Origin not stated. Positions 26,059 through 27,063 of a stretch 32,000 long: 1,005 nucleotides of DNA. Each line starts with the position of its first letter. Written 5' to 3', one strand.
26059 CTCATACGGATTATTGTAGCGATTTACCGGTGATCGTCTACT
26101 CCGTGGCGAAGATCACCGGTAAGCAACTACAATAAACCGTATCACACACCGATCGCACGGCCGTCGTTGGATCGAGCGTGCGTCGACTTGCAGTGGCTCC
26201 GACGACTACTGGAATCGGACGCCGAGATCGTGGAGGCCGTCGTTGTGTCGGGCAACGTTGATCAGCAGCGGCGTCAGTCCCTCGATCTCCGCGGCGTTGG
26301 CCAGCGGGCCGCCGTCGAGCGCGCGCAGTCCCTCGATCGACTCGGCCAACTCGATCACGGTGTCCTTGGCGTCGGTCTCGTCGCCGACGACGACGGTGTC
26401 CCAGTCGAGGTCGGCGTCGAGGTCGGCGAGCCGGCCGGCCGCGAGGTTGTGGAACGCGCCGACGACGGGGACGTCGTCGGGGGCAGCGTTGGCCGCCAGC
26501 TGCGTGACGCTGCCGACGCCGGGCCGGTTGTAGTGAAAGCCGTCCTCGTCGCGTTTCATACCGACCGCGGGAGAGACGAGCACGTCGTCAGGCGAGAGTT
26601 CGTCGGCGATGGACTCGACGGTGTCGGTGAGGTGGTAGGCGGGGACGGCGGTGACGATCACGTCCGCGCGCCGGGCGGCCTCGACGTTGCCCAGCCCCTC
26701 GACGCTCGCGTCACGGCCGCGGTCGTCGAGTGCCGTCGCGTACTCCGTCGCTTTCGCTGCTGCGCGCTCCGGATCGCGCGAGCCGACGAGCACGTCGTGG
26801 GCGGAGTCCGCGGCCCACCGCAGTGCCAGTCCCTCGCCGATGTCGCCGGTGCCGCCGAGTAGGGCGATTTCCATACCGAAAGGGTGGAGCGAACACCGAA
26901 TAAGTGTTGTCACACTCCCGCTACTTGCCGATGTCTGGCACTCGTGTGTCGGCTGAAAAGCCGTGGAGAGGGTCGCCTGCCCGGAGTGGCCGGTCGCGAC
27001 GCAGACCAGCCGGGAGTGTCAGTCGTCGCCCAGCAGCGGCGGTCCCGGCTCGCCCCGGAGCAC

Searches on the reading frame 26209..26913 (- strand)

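Call 13: search_protein_families(library=pfam, proteins=[window:26209-26913:-], max_evalue=0.01)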
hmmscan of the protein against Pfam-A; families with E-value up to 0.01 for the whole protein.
window:26209-26913:- (235 aa): 3 families
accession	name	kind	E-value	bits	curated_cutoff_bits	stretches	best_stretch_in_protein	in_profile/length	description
PF03807.23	F420_oxidored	-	1.8e-18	67.4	21.6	1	16-118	2-94/94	NADP oxidoreductase coenzyme F420-dependent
PF02558.23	ApbA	-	0.00033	20.7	22.2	1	21-126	5-110/150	Ketopantoate reductase PanE/ApbA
PF01210.29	NAD_Gly3P_dh_N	-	0.00043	20.7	23.1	1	16-122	2-109/158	NAD-dependent glycerol-3-phosphate dehydrogenase N-terminus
